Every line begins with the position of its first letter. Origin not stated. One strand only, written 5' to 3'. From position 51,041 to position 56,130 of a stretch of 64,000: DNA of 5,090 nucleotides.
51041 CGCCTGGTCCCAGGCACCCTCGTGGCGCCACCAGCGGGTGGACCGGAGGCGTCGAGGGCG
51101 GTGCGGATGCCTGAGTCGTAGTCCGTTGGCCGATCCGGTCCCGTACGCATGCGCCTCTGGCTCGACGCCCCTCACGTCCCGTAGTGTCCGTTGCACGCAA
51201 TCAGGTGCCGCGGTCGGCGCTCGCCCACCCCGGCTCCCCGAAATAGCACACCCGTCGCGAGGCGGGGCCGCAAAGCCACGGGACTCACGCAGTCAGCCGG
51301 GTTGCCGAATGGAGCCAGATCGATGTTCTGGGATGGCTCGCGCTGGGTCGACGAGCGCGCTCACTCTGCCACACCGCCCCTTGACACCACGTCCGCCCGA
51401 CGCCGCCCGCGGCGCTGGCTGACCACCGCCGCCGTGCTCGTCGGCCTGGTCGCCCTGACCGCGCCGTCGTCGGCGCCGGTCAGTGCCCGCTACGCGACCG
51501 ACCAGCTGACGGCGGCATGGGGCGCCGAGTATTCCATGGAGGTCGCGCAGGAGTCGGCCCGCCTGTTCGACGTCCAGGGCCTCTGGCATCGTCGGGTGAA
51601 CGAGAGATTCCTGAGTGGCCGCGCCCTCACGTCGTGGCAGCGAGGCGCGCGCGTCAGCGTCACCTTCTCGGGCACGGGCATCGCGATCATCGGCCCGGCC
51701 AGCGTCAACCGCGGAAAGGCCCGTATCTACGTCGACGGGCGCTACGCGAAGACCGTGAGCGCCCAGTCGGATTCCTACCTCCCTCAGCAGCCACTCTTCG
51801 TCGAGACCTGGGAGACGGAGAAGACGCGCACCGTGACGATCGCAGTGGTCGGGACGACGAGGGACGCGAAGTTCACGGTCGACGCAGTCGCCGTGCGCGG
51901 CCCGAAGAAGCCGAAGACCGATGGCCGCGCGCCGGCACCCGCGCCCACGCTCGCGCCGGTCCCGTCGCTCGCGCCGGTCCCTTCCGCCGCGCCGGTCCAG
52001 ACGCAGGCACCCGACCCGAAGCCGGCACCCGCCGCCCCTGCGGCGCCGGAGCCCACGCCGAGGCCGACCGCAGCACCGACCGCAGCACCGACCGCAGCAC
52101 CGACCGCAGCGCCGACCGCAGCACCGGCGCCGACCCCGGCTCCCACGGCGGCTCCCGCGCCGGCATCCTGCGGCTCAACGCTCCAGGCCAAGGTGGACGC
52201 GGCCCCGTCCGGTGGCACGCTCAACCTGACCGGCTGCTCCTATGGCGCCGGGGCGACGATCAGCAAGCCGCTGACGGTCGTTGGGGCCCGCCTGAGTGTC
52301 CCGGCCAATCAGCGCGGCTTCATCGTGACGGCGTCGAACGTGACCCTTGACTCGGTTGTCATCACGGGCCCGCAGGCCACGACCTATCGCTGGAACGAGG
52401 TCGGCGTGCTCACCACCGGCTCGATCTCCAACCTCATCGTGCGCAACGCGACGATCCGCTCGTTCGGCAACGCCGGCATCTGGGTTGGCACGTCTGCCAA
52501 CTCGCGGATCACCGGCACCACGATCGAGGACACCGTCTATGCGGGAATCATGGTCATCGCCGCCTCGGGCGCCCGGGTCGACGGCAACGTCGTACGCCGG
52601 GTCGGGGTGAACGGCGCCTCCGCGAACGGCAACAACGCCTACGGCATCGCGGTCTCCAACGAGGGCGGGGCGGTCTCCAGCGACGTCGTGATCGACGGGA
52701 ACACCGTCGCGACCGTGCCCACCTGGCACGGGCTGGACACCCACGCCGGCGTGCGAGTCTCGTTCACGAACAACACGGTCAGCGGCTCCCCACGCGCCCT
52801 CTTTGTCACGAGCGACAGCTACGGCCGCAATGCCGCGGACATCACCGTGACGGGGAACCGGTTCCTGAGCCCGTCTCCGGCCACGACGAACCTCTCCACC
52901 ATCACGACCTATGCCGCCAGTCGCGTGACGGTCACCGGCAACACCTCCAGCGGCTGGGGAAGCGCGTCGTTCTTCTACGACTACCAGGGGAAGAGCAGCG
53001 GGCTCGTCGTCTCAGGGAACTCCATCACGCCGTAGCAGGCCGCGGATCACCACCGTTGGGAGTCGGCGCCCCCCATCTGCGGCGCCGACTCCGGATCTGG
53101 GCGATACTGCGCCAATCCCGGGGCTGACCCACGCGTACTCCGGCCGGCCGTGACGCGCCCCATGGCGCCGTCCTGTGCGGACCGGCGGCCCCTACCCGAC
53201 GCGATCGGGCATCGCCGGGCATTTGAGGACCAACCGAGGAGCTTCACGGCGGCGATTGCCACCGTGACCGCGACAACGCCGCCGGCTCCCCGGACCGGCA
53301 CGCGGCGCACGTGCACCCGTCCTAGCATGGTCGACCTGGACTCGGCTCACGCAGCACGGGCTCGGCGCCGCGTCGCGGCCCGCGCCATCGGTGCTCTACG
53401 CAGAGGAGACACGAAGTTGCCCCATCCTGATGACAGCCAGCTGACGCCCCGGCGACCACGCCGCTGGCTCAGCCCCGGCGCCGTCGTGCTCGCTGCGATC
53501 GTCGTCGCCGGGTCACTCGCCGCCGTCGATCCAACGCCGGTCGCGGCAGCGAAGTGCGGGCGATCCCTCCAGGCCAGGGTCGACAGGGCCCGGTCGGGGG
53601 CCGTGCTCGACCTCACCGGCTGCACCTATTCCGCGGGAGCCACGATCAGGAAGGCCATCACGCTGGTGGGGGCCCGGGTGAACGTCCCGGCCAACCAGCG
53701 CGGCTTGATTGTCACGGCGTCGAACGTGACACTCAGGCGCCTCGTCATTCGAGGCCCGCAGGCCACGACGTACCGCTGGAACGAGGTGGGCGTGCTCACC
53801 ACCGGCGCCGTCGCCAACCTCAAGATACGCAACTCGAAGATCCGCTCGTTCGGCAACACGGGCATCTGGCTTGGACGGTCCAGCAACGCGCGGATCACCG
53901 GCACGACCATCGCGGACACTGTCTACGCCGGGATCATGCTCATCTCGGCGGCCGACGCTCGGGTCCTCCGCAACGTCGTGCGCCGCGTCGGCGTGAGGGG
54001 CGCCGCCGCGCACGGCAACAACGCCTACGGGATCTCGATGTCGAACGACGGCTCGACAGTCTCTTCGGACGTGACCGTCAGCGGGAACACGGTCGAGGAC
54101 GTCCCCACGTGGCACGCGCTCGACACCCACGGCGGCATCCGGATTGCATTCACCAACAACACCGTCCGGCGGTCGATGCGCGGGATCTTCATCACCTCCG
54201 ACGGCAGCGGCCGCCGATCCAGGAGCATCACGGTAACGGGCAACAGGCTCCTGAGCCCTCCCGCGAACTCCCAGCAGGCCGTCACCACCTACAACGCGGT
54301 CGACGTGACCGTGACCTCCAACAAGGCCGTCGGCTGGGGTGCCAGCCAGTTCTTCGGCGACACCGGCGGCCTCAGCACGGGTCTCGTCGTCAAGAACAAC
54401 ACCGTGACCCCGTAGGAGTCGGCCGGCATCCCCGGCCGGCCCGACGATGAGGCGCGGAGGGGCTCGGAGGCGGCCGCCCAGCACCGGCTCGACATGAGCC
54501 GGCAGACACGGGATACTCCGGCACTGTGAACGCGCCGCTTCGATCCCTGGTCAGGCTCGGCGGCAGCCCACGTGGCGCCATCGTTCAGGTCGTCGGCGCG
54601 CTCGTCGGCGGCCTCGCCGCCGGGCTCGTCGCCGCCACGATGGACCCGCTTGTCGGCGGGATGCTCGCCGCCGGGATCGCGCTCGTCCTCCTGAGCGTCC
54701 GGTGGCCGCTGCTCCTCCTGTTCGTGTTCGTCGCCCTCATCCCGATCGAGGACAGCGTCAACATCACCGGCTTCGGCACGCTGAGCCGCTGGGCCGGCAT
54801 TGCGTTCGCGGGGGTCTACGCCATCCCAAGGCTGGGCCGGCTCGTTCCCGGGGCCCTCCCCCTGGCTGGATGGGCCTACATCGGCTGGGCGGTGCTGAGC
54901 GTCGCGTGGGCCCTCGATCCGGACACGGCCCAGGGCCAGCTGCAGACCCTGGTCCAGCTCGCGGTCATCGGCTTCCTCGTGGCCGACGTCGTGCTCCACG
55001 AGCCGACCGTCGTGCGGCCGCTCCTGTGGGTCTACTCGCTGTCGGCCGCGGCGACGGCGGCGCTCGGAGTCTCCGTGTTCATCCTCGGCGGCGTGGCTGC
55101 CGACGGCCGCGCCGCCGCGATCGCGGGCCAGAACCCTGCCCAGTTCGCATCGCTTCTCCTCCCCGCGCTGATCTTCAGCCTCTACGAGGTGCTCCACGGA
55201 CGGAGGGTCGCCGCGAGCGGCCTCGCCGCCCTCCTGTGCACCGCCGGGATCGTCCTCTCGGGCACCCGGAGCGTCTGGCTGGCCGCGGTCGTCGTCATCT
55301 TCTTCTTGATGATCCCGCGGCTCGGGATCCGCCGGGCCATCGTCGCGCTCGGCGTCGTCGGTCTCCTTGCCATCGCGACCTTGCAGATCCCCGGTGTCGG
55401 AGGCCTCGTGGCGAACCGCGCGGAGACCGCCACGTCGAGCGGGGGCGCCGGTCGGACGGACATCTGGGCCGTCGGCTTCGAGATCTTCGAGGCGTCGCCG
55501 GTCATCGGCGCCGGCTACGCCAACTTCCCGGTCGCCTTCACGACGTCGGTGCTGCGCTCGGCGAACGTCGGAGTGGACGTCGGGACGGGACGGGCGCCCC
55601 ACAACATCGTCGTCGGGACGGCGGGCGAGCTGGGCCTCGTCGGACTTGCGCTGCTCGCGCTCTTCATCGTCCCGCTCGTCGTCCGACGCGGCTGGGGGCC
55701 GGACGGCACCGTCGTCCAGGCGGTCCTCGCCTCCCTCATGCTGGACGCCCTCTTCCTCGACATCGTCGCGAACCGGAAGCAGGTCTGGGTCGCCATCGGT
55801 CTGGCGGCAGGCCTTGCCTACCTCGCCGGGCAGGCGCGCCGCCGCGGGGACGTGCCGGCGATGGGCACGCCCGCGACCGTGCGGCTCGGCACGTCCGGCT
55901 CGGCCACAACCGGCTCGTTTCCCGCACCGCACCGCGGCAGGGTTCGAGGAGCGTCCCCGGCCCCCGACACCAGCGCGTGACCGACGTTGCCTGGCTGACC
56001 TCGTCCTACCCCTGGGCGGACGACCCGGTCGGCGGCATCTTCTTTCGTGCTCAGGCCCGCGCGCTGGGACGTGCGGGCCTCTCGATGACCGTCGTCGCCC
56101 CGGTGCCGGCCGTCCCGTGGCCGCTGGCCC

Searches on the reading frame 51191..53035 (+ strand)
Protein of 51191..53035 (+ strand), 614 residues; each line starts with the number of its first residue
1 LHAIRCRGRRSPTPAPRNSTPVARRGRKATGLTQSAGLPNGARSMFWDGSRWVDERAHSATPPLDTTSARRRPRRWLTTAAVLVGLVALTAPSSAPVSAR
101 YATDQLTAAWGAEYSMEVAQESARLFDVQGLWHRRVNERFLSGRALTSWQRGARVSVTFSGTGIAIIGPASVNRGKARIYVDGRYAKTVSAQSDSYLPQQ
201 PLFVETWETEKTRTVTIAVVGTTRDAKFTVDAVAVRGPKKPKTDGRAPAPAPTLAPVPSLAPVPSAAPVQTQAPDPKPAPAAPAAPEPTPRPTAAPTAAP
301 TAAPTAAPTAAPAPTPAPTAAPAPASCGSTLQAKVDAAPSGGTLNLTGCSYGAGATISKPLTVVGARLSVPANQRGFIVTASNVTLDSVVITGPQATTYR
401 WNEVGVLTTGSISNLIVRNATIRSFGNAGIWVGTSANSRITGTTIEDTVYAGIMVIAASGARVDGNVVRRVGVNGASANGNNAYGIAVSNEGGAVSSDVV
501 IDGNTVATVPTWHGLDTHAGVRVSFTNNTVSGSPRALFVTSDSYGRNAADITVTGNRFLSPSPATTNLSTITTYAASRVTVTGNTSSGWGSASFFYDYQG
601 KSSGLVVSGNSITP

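Call 9: search_protein_families(library=pfam, proteins=[window:51191-53035:+], max_evalue=0.001)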
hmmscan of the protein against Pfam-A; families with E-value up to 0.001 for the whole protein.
window:51191-53035:+ (614 aa): 2 families
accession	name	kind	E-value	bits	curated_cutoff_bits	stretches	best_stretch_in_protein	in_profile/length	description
PF13229.12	Beta_helix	-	1e-13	51.7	25.9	2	380-481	30-123/158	Right handed beta helix region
PF05048.19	NosD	-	8.1e-07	29.1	23.6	1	397-505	54-145/212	Periplasmic copper-binding protein (NosD)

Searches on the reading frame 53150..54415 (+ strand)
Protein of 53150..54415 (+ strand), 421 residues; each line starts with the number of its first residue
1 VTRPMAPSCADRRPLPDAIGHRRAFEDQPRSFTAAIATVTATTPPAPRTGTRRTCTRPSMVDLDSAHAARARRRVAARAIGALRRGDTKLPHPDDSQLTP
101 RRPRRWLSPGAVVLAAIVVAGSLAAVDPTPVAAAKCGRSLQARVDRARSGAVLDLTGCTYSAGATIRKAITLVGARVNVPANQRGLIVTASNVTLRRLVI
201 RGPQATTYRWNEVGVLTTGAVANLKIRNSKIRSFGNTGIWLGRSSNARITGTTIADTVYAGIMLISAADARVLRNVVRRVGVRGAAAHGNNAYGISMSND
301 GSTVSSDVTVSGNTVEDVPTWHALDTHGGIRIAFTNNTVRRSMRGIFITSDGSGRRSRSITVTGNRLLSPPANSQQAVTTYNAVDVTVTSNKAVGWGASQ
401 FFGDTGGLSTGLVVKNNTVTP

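Call 9: search_protein_families(library=pfam, proteins=[window:53150-54415:+], max_evalue=0.001)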
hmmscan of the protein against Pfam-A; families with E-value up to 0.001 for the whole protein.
window:53150-54415:+ (421 aa): 2 families
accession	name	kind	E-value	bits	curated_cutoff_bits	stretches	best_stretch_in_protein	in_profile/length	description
PF13229.12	Beta_helix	-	2.3e-13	50.5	25.9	1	190-295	30-127/158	Right handed beta helix region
PF05048.19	NosD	-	8.1e-08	32.4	23.6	1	207-313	55-149/212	Periplasmic copper-binding protein (NosD)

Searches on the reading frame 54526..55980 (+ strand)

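Call 9: search_protein_families(library=pfam, proteins=[window:54526-55980:+], max_evalue=0.001)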
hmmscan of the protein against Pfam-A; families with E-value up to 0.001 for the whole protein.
window:54526-55980:+ (484 aa): 1 family
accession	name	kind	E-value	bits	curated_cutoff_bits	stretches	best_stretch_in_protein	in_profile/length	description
PF04932.20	Wzy_C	-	4.6e-19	69.1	31.7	1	233-377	1-148/149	O-Antigen ligase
